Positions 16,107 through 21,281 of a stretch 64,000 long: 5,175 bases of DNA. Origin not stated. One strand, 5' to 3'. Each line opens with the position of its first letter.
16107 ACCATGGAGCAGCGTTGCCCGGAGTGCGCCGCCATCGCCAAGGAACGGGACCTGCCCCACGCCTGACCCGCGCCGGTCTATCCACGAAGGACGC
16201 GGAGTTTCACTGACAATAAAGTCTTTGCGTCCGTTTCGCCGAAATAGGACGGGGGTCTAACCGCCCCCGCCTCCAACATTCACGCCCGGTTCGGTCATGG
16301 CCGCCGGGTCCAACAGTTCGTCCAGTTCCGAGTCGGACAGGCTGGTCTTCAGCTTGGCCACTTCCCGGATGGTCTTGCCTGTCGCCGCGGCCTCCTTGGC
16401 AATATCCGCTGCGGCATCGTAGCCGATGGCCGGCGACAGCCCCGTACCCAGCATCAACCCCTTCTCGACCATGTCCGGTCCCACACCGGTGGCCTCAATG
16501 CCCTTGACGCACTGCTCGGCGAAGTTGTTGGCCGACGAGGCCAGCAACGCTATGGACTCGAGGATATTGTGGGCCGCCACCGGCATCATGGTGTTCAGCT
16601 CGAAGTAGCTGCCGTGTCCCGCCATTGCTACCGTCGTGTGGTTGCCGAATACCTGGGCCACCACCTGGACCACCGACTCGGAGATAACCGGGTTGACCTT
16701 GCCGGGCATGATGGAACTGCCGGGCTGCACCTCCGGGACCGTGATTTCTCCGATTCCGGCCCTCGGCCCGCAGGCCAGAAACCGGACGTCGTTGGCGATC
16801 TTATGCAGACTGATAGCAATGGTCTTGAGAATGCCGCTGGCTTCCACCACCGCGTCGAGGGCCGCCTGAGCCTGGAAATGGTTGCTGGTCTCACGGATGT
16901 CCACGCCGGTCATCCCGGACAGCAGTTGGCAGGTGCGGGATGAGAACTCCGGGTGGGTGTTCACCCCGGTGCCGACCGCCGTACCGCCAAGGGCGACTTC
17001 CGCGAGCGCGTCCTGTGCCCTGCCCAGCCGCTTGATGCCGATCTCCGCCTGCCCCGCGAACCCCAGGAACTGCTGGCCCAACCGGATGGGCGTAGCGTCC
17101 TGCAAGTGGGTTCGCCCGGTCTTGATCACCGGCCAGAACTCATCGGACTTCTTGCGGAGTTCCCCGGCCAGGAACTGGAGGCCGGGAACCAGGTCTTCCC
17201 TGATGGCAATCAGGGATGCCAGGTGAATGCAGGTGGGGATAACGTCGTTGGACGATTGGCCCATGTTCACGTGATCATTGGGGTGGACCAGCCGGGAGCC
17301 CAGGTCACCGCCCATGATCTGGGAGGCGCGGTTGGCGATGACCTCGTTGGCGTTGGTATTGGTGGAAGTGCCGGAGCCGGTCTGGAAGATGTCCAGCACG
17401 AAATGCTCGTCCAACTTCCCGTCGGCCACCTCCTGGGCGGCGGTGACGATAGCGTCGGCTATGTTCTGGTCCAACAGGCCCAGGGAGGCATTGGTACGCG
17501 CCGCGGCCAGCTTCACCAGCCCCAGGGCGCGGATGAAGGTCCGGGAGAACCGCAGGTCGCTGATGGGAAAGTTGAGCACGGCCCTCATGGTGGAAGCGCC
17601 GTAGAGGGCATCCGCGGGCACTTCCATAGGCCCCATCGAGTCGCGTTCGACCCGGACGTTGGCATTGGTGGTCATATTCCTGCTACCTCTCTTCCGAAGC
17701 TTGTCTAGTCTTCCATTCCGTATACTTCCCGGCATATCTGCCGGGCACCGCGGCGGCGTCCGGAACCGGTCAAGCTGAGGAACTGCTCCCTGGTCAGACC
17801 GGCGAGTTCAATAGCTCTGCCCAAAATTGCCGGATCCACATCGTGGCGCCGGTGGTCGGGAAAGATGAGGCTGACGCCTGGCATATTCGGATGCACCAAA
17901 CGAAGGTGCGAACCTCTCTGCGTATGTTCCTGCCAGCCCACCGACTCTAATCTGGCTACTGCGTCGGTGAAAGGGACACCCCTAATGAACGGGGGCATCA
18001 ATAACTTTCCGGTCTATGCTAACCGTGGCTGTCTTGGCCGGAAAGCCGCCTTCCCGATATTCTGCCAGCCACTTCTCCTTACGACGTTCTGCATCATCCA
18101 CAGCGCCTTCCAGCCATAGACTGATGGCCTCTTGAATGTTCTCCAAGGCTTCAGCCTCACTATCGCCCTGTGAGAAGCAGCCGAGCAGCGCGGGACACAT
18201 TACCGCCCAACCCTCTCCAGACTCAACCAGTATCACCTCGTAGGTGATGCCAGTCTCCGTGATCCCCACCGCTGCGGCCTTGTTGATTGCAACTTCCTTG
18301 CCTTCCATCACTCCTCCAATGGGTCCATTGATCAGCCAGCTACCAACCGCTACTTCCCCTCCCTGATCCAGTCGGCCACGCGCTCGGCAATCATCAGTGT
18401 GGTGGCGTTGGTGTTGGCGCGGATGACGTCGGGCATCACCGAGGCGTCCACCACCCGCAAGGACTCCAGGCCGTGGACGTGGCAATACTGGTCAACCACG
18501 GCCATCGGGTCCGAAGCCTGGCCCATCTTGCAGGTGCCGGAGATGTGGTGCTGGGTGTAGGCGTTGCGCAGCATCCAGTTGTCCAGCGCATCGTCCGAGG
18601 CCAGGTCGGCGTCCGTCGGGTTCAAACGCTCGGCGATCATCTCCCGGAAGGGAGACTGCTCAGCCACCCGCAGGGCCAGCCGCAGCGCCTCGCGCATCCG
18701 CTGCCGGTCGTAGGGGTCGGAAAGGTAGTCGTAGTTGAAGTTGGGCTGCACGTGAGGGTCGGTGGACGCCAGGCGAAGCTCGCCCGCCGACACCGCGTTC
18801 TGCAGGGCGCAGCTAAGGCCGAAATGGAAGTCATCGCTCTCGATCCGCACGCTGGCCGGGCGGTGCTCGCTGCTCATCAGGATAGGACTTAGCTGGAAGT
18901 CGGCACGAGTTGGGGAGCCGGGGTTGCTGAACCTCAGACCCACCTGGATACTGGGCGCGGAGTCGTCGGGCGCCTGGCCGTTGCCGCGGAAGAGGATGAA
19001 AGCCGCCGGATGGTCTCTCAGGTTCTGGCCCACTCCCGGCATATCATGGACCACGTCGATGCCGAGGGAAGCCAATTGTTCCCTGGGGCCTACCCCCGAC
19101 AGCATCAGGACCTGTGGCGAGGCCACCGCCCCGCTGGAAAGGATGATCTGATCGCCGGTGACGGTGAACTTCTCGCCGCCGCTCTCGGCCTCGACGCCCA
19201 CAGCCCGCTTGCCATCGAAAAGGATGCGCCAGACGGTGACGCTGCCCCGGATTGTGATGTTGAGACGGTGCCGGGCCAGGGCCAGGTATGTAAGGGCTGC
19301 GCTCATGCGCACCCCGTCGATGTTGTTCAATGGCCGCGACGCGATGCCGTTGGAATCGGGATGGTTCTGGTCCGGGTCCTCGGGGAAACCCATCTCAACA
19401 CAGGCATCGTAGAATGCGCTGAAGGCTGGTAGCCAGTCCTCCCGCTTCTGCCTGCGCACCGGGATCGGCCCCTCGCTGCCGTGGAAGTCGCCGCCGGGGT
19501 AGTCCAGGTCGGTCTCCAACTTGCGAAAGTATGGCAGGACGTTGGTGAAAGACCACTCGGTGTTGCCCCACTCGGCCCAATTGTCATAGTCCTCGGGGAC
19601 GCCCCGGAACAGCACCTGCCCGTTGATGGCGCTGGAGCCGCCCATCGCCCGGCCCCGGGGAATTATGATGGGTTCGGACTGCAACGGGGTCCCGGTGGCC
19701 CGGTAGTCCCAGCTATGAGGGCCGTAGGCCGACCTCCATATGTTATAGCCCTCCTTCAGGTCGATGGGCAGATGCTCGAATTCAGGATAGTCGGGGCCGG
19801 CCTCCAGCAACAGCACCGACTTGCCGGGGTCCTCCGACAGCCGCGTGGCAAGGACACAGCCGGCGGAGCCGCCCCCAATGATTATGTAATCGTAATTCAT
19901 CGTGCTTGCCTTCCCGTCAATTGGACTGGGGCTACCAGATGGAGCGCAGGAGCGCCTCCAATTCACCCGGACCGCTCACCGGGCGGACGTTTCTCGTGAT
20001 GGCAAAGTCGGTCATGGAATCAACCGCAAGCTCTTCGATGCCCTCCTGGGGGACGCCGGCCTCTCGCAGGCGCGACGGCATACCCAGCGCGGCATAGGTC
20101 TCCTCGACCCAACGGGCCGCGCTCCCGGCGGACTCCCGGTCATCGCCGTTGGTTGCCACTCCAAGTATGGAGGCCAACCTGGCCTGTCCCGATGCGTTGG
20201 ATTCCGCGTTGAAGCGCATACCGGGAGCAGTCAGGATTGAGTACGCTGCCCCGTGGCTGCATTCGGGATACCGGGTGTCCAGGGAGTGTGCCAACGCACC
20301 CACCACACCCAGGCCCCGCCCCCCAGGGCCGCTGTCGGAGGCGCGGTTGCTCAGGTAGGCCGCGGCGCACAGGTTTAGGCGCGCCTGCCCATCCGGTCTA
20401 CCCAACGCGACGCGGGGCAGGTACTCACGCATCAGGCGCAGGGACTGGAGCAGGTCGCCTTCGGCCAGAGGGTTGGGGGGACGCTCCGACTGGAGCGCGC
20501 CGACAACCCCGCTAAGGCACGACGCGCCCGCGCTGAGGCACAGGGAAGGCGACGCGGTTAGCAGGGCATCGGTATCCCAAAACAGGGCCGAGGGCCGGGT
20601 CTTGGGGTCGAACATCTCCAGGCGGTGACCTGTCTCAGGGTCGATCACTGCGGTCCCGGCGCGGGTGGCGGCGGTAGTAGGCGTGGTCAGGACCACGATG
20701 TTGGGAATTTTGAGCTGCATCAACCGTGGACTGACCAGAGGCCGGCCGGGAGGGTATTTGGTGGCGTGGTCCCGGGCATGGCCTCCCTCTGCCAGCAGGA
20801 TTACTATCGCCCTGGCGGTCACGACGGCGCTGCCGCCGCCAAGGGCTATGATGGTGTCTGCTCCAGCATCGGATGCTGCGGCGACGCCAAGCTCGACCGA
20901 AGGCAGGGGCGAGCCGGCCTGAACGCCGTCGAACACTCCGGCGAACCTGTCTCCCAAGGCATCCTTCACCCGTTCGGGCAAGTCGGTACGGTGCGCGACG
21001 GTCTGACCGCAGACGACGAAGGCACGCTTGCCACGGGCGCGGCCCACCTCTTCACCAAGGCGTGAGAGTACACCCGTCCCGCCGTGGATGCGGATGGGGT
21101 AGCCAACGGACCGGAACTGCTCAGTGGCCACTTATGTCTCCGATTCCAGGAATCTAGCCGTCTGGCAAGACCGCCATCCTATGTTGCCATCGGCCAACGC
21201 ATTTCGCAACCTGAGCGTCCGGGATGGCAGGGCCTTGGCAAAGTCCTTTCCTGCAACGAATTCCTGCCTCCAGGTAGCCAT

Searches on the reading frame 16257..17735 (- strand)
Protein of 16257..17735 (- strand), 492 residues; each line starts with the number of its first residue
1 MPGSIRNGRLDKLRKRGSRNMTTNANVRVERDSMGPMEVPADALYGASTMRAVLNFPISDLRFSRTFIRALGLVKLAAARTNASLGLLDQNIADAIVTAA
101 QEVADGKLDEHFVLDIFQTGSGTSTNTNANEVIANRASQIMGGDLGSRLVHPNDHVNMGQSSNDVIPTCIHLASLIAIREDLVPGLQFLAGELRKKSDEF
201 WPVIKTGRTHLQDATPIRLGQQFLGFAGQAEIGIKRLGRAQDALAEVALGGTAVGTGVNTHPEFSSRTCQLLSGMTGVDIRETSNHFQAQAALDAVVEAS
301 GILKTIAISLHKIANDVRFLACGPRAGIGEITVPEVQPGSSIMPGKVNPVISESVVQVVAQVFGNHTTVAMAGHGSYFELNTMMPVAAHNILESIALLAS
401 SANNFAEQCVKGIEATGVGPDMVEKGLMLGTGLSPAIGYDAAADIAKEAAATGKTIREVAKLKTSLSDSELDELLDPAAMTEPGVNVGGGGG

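Call 11: search_protein_families(library=pfam, proteins=[window:16257-17735:-], max_evalue=0.001)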
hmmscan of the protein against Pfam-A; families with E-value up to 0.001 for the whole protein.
window:16257-17735:- (492 aa): 2 families
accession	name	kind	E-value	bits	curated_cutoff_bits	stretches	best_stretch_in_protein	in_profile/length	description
PF00206.25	Lyase_1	-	7.2e-92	308.6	27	1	35-364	1-312/312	Lyase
PF10415.14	FumaraseC_C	-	1.9e-18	67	32.5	1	431-482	3-54/54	Fumarase C C-terminus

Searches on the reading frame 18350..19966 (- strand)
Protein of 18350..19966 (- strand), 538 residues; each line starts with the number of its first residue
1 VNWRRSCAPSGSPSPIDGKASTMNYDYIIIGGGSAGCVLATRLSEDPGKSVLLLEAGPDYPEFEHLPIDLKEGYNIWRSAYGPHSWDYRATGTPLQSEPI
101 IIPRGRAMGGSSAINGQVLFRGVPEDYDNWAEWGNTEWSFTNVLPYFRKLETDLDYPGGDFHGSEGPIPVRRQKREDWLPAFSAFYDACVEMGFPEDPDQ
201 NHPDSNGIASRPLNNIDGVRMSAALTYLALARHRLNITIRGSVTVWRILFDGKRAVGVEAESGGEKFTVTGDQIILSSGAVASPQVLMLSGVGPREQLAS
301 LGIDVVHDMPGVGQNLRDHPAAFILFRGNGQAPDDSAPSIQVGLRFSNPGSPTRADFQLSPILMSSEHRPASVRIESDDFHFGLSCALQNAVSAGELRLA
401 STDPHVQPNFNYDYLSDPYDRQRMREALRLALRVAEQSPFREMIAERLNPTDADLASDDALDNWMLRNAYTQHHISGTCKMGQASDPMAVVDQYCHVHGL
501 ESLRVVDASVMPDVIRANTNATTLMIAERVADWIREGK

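Call 11: search_protein_families(library=pfam, proteins=[window:18350-19966:-], max_evalue=0.001)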
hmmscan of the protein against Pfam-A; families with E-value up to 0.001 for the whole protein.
window:18350-19966:- (538 aa): 7 families
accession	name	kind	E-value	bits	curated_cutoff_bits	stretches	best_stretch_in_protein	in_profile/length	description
PF00732.25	GMC_oxred_N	-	2.2e-47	162.1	23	1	25-321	1-218/218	GMC oxidoreductase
PF05199.19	GMC_oxred_C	-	2.1e-37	129.2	24.6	1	393-527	3-139/139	GMC oxidoreductase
PF07992.20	Pyr_redox_2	-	5.3e-07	29.8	26.1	0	25-62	1-37/291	Pyridine nucleotide-disulphide oxidoreductase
PF01266.30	DAO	-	7.1e-07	29.5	27.9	1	26-59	1-33/353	FAD dependent oxidoreductase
PF00890.30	FAD_binding_2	-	4.4e-06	26.6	20.4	0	26-58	1-32/414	FAD binding domain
PF05834.18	Lycopene_cycl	-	1.2e-05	25.1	23.4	1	26-60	1-36/380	Lycopene cyclase protein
PF13450.12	NAD_binding_8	-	1.6e-05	25.6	21.9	1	29-59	1-30/68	NAD(P)-binding Rossmann-like domain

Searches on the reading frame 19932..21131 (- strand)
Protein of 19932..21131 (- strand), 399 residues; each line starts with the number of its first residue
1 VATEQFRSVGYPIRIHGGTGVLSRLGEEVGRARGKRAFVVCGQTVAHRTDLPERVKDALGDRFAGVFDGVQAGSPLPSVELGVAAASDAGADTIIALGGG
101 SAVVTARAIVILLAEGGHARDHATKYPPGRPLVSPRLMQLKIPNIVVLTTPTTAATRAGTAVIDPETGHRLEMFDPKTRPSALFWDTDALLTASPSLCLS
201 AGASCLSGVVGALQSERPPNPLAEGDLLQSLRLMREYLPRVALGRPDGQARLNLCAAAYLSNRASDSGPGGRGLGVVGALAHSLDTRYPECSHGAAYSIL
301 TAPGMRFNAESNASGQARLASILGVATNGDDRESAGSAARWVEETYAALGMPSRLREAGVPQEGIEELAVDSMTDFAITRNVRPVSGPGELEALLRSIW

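Call 11: search_protein_families(library=pfam, proteins=[window:19932-21131:-], max_evalue=0.001)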
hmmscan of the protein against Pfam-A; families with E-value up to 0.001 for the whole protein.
window:19932-21131:- (399 aa): 3 families
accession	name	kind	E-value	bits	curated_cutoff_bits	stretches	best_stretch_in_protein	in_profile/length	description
PF00465.25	Fe-ADH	-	4.3e-30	105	31.3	1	12-187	1-168/168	Iron-containing alcohol dehydrogenase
PF25137.1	ADH_Fe_C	-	7.6e-16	58.8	27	1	220-386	22-182/194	Fe-containing alcohol dehydrogenase family, C-terminal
PF13685.12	Fe-ADH_2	-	3.7e-05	24.2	28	1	18-109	3-93/149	Iron-containing alcohol dehydrogenase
